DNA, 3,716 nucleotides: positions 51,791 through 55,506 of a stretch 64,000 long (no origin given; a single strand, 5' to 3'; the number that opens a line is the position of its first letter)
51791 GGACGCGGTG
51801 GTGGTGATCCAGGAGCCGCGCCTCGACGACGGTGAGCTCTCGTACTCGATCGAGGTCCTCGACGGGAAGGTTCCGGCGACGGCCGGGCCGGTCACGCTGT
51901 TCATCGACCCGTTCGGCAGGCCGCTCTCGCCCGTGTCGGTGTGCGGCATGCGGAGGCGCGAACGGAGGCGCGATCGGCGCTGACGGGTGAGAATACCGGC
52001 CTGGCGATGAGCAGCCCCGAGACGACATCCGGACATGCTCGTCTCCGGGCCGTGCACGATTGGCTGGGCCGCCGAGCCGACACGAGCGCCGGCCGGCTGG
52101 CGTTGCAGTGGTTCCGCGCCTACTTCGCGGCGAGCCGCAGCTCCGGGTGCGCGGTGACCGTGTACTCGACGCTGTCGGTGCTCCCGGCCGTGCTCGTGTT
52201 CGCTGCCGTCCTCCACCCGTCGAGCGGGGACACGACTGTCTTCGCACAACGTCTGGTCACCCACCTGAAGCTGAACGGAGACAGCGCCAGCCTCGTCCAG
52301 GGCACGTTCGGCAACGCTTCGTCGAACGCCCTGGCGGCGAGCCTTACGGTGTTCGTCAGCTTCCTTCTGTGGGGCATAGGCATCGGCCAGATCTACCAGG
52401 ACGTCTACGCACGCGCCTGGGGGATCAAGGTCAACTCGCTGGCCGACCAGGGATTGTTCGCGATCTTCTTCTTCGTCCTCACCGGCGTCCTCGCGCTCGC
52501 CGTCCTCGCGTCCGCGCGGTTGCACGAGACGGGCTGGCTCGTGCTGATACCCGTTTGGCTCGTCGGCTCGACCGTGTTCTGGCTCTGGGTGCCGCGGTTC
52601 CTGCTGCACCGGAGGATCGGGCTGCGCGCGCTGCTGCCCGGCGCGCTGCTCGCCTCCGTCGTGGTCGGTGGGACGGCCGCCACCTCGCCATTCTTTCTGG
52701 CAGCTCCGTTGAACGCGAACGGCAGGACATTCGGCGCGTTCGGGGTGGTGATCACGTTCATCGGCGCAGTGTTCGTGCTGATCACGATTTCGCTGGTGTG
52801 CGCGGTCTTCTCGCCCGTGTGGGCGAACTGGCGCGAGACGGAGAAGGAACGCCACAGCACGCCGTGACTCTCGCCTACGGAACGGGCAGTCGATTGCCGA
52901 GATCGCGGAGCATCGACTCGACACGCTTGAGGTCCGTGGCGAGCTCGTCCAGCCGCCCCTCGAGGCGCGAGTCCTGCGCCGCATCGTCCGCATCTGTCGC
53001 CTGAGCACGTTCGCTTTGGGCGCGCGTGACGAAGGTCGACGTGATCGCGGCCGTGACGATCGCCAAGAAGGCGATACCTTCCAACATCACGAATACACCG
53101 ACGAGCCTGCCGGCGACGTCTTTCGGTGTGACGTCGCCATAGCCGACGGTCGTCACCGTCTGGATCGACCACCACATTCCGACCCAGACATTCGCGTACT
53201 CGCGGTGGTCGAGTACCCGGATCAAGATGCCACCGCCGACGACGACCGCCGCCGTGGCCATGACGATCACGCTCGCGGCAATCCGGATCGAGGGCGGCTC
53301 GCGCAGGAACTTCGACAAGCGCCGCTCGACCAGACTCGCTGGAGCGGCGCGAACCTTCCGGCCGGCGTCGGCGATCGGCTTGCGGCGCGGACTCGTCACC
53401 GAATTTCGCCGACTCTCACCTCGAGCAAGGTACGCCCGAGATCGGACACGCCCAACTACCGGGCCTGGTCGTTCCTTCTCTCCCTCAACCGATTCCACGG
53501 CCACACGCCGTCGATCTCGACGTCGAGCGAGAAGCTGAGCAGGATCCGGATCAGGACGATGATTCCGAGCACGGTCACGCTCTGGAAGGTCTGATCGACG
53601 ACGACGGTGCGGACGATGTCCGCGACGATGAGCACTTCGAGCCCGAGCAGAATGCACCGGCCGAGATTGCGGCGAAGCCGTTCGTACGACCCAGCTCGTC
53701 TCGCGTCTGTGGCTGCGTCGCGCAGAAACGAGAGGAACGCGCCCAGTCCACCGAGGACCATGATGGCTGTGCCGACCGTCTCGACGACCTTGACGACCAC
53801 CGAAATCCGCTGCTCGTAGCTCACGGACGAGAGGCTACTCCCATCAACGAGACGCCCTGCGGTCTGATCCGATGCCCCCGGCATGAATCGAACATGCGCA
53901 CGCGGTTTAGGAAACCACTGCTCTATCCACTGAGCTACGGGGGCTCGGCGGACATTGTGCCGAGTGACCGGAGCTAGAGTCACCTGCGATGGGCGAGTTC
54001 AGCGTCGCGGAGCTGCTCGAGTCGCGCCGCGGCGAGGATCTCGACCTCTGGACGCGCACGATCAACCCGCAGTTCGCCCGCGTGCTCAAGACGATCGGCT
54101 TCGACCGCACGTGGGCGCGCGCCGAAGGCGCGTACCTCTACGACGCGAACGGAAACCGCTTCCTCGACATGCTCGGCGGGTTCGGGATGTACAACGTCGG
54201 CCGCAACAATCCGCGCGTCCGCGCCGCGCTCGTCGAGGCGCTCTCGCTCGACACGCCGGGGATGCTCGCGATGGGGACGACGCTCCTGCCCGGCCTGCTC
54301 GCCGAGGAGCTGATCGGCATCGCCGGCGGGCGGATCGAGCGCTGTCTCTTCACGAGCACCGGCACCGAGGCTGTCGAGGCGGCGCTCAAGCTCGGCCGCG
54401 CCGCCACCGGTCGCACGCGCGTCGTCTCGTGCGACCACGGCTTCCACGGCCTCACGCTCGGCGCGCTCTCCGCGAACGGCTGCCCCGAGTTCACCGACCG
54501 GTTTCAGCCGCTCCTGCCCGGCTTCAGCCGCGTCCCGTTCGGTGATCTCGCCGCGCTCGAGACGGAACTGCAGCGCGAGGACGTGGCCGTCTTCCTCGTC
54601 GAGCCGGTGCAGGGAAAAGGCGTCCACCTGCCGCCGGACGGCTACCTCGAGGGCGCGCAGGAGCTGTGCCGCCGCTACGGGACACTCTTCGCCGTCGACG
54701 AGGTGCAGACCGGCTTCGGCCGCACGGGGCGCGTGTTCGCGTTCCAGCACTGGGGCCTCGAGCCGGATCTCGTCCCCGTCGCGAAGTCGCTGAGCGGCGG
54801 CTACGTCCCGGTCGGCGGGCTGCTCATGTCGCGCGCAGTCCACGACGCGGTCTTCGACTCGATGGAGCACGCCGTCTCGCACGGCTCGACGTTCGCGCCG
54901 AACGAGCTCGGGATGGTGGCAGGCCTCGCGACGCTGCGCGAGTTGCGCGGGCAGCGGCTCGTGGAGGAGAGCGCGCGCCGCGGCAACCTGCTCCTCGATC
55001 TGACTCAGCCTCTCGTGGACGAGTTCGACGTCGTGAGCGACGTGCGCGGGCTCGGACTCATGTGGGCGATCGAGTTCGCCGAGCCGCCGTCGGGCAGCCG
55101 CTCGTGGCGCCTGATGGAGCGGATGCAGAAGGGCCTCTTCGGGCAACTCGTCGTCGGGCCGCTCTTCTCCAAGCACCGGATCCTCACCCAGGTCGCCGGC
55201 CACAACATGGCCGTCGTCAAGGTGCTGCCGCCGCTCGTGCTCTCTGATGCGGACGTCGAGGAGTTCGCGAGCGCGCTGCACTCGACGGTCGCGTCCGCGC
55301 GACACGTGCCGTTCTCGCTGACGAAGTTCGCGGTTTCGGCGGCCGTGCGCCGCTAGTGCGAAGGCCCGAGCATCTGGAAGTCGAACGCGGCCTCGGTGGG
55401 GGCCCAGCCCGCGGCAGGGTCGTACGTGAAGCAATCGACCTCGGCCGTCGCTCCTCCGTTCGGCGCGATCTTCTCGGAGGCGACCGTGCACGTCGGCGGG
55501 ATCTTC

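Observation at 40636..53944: tRNA-Arg(CCU) and a displaced copy of its 3' half bracket a 13.2-kb integrase-less gene block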

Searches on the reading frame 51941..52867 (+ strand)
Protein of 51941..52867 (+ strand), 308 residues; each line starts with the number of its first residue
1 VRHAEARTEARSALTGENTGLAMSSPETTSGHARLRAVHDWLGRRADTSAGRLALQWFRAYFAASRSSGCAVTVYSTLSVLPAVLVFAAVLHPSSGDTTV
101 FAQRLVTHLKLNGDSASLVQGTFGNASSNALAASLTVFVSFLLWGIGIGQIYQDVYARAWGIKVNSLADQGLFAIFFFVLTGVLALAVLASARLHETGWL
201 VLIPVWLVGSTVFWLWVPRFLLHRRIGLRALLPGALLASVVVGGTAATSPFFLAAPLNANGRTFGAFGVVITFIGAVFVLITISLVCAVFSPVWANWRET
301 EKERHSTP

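Call 9: search_protein_families(library=pfam, proteins=[window:51941-52867:+], max_evalue=0.01)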
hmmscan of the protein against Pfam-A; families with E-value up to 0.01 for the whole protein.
window:51941-52867:+ (308 aa): 1 family
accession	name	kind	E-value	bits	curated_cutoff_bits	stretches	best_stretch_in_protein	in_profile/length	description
PF03631.20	Virul_fac_BrkB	-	5.8e-09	36.4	33.7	1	71-295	11-256/259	Virulence factor BrkB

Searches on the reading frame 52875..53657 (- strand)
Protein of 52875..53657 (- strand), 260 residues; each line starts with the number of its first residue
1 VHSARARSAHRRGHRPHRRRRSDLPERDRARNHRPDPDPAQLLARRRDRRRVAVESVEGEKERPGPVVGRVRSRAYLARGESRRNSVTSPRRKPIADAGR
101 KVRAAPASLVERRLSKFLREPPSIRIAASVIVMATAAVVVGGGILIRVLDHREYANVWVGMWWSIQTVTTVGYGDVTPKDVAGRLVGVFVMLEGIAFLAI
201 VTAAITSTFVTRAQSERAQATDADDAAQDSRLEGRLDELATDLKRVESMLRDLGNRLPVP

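Call 9: search_protein_families(library=pfam, proteins=[window:52875-53657:-], max_evalue=0.01)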
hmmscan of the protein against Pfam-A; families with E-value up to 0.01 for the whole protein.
window:52875-53657:- (260 aa): 2 families
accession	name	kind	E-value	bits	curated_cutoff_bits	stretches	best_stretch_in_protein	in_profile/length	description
PF07885.22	Ion_trans_2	-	6.8e-14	52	22.5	1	137-209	5-77/79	Ion channel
PF00520.37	Ion_trans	-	1.1e-09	38.3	25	1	150-214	167-238/241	Ion transport protein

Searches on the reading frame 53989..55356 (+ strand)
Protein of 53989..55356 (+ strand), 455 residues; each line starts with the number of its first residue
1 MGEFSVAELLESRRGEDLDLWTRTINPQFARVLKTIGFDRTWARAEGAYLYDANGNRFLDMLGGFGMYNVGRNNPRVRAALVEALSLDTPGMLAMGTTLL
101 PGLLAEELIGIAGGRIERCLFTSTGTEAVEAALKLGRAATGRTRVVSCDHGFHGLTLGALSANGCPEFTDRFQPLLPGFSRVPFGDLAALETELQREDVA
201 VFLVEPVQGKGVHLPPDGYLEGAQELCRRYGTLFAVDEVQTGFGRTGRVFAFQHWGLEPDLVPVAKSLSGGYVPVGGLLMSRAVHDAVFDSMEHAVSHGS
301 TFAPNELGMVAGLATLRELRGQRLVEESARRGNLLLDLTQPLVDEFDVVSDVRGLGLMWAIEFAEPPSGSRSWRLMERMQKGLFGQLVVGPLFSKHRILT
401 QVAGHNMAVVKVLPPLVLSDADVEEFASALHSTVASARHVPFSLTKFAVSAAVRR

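Call 9: search_protein_families(library=pfam, proteins=[window:53989-55356:+], max_evalue=0.01)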
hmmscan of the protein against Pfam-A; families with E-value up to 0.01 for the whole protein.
window:53989-55356:+ (455 aa): 1 family
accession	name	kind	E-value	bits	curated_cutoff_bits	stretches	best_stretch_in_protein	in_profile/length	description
PF00202.27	Aminotran_3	-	1.5e-79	268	30.5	1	42-433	13-402/403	Aminotransferase class-III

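Call 12: find_related_loci(query=window:53989-55356:+, collection=genome_contigs, flank=10000)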
Query window:53989-55356:+ (455 aa) in genome_contigs; peptide patterns used: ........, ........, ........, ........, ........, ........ (x = any residue, [..] = any of these).
229 stretches matched a pattern; 157 encode a relative of the query (tblastn E <= 1e-3); the best 80 are kept; 80 distinct loci.
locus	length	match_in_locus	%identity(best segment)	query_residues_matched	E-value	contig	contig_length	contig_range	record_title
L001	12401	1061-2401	91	1-447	0e+0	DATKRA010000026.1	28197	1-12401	MAG TPA_asm: Gaiellaceae bacterium isolate SMAG_U14016 k141_929446, whole genome shotgun sequence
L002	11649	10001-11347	89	1-449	0e+0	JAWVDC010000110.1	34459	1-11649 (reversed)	MAG: Gaiellaceae bacterium isolate BP_398 scaffold_3061105, whole genome shotgun sequence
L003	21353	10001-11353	85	8-455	0e+0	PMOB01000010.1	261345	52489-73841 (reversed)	MAG: Actinomycetota bacterium isolate palsa_456 73.20110600_P1D.32_contig_635, whole genome shotgun sequence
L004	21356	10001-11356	83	1-452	0e+0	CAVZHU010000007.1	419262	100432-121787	MAG: uncultured Actinomycetes bacterium isolate MFD02416.bin.2.63 genome assembly, contig: contig_19077, whole genome sh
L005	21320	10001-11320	85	8-447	0e+0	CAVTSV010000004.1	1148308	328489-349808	MAG: uncultured Actinomycetes bacterium isolate MFD05377.bin.2.30 genome assembly, contig: contig_76843, whole genome sh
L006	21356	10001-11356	83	1-452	0e+0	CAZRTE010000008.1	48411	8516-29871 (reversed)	MAG TPA_asm: uncultured Gaiellales bacterium isolate binchicken_co163_169 genome assembly, contig: NODE_898_length_48411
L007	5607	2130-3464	82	8-452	0e+0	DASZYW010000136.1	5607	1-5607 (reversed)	MAG TPA_asm: Gaiellaceae bacterium isolate SMAG_U6220 k141_205890, whole genome shotgun sequence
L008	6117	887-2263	78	1-455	0e+0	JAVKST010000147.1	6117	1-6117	MAG: Gaiellaceae bacterium isolate PQ2_30S_bin_8 c_000000003818, whole genome shotgun sequence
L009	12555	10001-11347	80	4-451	0e+0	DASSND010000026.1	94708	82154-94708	MAG TPA_asm: Gaiellaceae bacterium isolate SMAG_U1216 k141_260558, whole genome shotgun sequence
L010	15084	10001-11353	77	1-452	0e+0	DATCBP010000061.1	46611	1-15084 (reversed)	MAG TPA_asm: Gaiellaceae bacterium isolate SMAG_U7676 k141_248352, whole genome shotgun sequence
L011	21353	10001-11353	76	1-451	0e+0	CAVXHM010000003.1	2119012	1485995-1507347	MAG: uncultured Actinomycetes bacterium isolate MFD05502.bin.2.61 genome assembly, contig: contig_1515, whole genome sho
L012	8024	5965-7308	79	5-452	0e+0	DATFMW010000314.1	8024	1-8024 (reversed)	MAG TPA_asm: Gaiellaceae bacterium isolate SMAG_U9235 k141_299848, whole genome shotgun sequence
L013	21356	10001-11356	79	1-452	0e+0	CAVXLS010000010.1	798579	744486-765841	MAG: uncultured Thermoleophilia bacterium isolate MFD02416.bin.2.59 genome assembly, contig: contig_7924, whole genome s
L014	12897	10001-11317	77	14-452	0e+0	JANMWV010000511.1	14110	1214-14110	MAG: Actinomycetes bacterium isolate OTE_88_metabat_239 OTE_88_k141_790349, whole genome shotgun sequence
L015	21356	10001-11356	80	1-452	0e+0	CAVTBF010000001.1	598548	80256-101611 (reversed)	MAG: uncultured Actinomycetes bacterium isolate MFD02416.bin.1.129 genome assembly, contig: contig_27414, whole genome s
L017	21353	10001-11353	76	1-450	0e+0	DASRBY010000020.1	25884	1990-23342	MAG TPA_asm: Gaiellaceae bacterium isolate SMAG_U9939 k141_322348, whole genome shotgun sequence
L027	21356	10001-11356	75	1-455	0e+0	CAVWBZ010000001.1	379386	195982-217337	MAG: uncultured Actinomycetes bacterium isolate MFD05502.bin.1.200 genome assembly, contig: contig_1008, whole genome sh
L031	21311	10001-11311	78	15-454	0e+0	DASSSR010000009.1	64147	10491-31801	MAG TPA_asm: Gaiellaceae bacterium isolate SMAG_U520 k141_189342, whole genome shotgun sequence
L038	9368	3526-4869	74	1-452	0e+0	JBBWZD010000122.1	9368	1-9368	MAG: Actinomycetota bacterium isolate Holy_193 scaffold_2727592, whole genome shotgun sequence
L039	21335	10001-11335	75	5-452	0e+0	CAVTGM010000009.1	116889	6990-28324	MAG: uncultured Actinomycetes bacterium isolate MFD06714.bin.2.177 genome assembly, contig: contig_46443, whole genome s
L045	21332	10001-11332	74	6-452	0e+0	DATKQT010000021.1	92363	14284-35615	MAG TPA_asm: Gaiellaceae bacterium isolate SMAG_U14009 k141_839277, whole genome shotgun sequence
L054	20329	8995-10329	72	5-452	0e+0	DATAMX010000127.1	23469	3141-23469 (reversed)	MAG TPA_asm: Gaiellaceae bacterium isolate SMAG_U7002 k141_902016, whole genome shotgun sequence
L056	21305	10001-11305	73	15-452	0e+0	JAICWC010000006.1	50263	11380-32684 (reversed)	MAG: Thermoleophilia bacterium isolate LS_FP_2_bin.25 k141_1355891_length_50263_cov_50.2232, whole genome shotgun sequen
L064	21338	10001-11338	74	4-452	0e+0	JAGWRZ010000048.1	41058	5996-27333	MAG: Acidobacteriota bacterium isolate REEB338 k141_821406, whole genome shotgun sequence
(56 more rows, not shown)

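Call 17: search_protein_families(library=pfam, proteins=[L031:2724-3884:-, L031:2057-2713:+, L031:1017-1532:-, L031:485-937:+, L056:7253-8701:+, L056:4307-7165:+, L056:3668-4294:+, L056:2262-3158:-, L056:1605-2291:+, L056:3193-3675:-], max_evalue=0.01)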
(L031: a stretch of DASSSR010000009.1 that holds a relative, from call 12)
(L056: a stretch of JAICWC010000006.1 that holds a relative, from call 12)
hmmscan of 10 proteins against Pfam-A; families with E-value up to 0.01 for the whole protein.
L031:2724-3884:- (386 aa): 0 families

L031:2057-2713:+ (218 aa): 1 family
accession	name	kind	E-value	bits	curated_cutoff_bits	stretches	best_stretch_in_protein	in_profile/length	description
PF02661.23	Fic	-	2.4e-17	64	24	1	3-107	6-93/93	Fic/DOC family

L031:1017-1532:- (171 aa): 6 families
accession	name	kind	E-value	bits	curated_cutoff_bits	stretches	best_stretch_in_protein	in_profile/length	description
PF07508.19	Recombinase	-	7.7e-06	26.5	21.1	1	120-168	6-53/102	Recombinase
PF02954.25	HTH_8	-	0.00056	20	22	1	46-67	17-38/42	Bacterial regulatory protein, Fis family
PF13384.12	HTH_23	-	0.00058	20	24.6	1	47-66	17-36/50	Homeodomain-like domain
PF20432.4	Xre-like-HTH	-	0.00099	19.8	25.8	1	44-67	20-42/63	Antitoxin Xre-like helix-turn-helix domain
PF12728.13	HTH_17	-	0.0019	18.9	27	0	48-95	2-49/51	Helix-turn-helix domain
PF13518.12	HTH_28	-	0.0045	17.5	25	0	48-66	13-31/52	Helix-turn-helix domain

L031:485-937:+ (150 aa): 0 families

L056:7253-8701:+ (482 aa): 0 families

L056:4307-7165:+ (952 aa): 3 families
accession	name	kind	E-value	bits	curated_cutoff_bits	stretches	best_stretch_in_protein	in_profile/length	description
PF24390.1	PRTase-CE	-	9.2e-19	68.7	27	1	603-861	1-253/253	PRTase-CE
PF01966.28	HD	-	1.3e-05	25.9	22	1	91-174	1-73/116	HD domain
PF19276.4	HD_assoc_2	-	0.00068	19.6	23.1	1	313-392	29-112/222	HD associated region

L056:3668-4294:+ (208 aa): 0 families

L056:2262-3158:- (298 aa): 0 families

L056:1605-2291:+ (228 aa): 2 families
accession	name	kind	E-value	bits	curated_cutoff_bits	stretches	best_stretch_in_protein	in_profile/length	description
PF01844.29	HNH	-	0.00017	22.1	21.4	1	63-80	25-42/47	HNH endonuclease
PF13391.12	HNH_2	-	0.00074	19.8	21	1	42-84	13-60/66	HNH endonuclease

L056:3193-3675:- (160 aa): 0 families

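Call 58: search_protein_families(library=pfam, alignment_id=A3, max_evalue=0.0001)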
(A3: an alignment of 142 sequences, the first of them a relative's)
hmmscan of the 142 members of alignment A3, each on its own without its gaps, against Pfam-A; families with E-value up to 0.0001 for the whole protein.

A. member 1, L037:4464-8015:+ (1184 aa): 10 families
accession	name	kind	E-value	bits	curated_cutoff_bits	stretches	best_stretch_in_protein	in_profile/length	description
PF02518.31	HATPase_c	-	1.9e-59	199.3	26.4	2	525-633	2-109/111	Histidine kinase-, DNA gyrase B-, and HSP90-like ATPase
PF00512.31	HisKA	-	3.7e-29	101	26.9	2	412-478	1-66/66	His Kinase A (phospho-acceptor) domain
PF00072.30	Response_reg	-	2.6e-26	92.4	30.2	1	700-811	1-111/111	Response regulator receiver domain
PF13581.12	HATPase_c_2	-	9e-10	39.1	27.4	0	538-609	41-110/127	Histidine kinase-like ATPase domain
PF13185.12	GAF_2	-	1.4e-09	38.7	28.6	1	247-390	2-135/136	GAF domain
PF00989.32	PAS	-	5.1e-09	36.6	22.6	1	837-887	4-54/113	PAS fold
PF08448.16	PAS_4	-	3.5e-08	34.1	23.1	0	843-934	4-107/110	PAS fold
PF13426.13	PAS_9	-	1e-06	29.4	27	1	844-923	1-86/103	PAS domain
PF13188.13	PAS_8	-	2.7e-05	24.3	21.8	0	839-888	6-52/65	PAS domain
PF13492.12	GAF_3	-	2.8e-05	25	27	1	343-391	81-128/129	GAF domain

B. families by the number of members that match (of 142 scanned): 146 families (the first 25 are shown)
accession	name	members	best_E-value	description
PF00561.26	Abhydrolase_1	6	1e-28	alpha/beta hydrolase fold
PF12146.15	Hydrolase_4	6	8.2e-22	Serine aminopeptidase, S33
PF12697.13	Abhydrolase_6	5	2.4e-17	Alpha/beta hydrolase family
PF00072.30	Response_reg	4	3.5e-34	Response regulator receiver domain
PF00486.34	Trans_reg_C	4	4.7e-26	Transcriptional regulatory protein, C terminal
PF13191.12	AAA_16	4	3.8e-23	AAA ATPase domain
PF13424.12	TPR_12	4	1.2e-11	Tetratricopeptide repeat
PF00535.33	Glycos_transf_2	3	4.3e-35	Glycosyl transferase family 2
PF07690.21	MFS_1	3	1.8e-26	Major Facilitator Superfamily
PF00211.25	Guanylate_cyc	3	1.9e-21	Adenylate and Guanylate cyclase catalytic domain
PF13641.12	Glyco_tranf_2_3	3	5.9e-17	Glycosyltransferase like family 2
PF01494.25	FAD_binding_3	2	4.7e-74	FAD binding domain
PF02518.31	HATPase_c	2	1.9e-59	Histidine kinase-, DNA gyrase B-, and HSP90-like ATPase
PF01370.27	Epimerase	2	1.3e-53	NAD dependent epimerase/dehydratase family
PF03704.23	BTAD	2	4e-50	Bacterial transcriptional activator domain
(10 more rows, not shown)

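Call 61: search_protein_families(library=pfam, proteins=[L027:7298-8425:-, L038:1-1212:-, L039:7258-8514:-, L031:3203-4087:-, L017:6850-7719:-, L004:6213-7559:+, L015:8411-9874:+, L045:7383-8714:+, L054:6403-7752:+, L064:9237-9848:-], max_evalue=0.001)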
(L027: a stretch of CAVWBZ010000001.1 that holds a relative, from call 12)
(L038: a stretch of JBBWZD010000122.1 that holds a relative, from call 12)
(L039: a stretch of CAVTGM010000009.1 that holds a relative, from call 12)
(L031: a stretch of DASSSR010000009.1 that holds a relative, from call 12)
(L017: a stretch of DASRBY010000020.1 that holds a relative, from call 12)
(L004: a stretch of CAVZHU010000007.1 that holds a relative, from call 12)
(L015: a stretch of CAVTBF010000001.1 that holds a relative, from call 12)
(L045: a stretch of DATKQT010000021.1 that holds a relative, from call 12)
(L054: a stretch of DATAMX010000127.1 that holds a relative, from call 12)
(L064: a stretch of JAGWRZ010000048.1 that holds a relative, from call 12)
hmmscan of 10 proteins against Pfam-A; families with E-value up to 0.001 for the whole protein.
L027:7298-8425:- (376 aa): 2 families
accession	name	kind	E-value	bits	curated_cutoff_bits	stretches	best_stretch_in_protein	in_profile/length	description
PF13191.12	AAA_16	-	0.00022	22.2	32.6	1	184-286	26-131/167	AAA ATPase domain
PF13401.12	AAA_22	-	0.00039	21.2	27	1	184-244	7-64/130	AAA domain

L038:1-1212:- (404 aa): 0 families

L039:7258-8514:- (419 aa): 7 families
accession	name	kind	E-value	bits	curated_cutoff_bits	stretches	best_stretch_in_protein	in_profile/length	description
PF18603.7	LAL_C2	-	1.7e-16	60.7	29.4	1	347-417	6-77/78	L-amino acid ligase C-terminal domain 2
PF13535.11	ATP-grasp_4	-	4.1e-09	36.7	27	1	153-296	2-157/160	ATP-grasp domain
PF02786.22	CPSase_L_D2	-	8.3e-08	32.4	19.8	1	123-321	6-208/211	Carbamoyl-phosphate synthase L chain, ATP binding domain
PF18130.6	ATPgrasp_N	-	3.8e-07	31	27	1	34-107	2-81/81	ATP-grasp N-terminal domain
PF07478.18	Dala_Dala_lig_C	-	2.1e-06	27.8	24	1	132-288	8-173/204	D-ala D-ala ligase C-terminus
PF02655.19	ATP-grasp_3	-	3e-06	27.9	23.2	1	117-292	2-158/160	ATP-grasp domain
PF02222.28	ATP-grasp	-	6.7e-06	26.3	27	1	125-290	2-162/179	ATP-grasp domain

L031:3203-4087:- (295 aa): 1 family
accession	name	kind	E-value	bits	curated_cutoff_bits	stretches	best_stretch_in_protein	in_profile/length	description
PF00589.27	Phage_integrase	-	5.3e-06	26.8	27.1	1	247-295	5-58/172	Phage integrase family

L017:6850-7719:- (290 aa): 0 families

L004:6213-7559:+ (449 aa): 2 families
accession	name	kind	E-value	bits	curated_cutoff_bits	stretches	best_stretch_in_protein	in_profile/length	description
PF03734.19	YkuD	-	3.1e-21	76.9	23.4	1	319-446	2-146/146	L,D-transpeptidase catalytic domain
PF12229.13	PG_binding_4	-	0.00016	22.3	22.1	1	202-282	1-97/117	Putative peptidoglycan binding domain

L015:8411-9874:+ (488 aa): 3 families
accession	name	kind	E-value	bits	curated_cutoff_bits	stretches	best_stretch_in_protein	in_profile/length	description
PF00239.26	Resolvase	-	6.1e-42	143.6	23.3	1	4-150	2-145/145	Resolvase, N terminal domain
PF07508.19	Recombinase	-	1.9e-20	73.5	21.1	1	172-260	1-102/102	Recombinase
PF13408.12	Zn_ribbon_recom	-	3.8e-17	62.8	25.3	1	275-336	1-58/58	Recombinase zinc beta ribbon domain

L045:7383-8714:+ (444 aa): 1 family
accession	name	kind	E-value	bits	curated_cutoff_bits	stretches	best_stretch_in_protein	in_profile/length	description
PF09992.14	NAGPA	-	2.2e-08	34.9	25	1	254-387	5-137/169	Phosphodiester glycosidase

L054:6403-7752:+ (450 aa): 0 families

L064:9237-9848:- (204 aa): 0 families

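Call 72: search_protein_families(library=pfam, proteins=[L056:7208-8698:+, L056:2292-2681:+, L009:2413-3591:+], max_evalue=0.01)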
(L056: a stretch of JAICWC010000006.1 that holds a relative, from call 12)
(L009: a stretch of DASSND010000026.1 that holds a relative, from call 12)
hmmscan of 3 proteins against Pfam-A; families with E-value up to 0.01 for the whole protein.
L056:7208-8698:+ (497 aa): 0 families

L056:2292-2681:+ (130 aa): 0 families

L009:2413-3591:+ (393 aa): 4 families
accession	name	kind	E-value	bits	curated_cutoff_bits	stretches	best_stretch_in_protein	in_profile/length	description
PF00589.27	Phage_integrase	-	1.1e-20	74.5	27.1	1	174-365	2-169/172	Phage integrase family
PF14659.12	Phage_int_SAM_3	-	9e-11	42.3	22.6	1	82-124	15-57/58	Phage integrase, N-terminal SAM-like domain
PF22022.2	Phage_int_M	-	2.4e-05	24.9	27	1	70-159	1-90/96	Phage integrase central domain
PF13102.12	Phage_int_SAM_5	-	3.6e-05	24.5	22.3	1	108-158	42-92/98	Phage integrase SAM-like domain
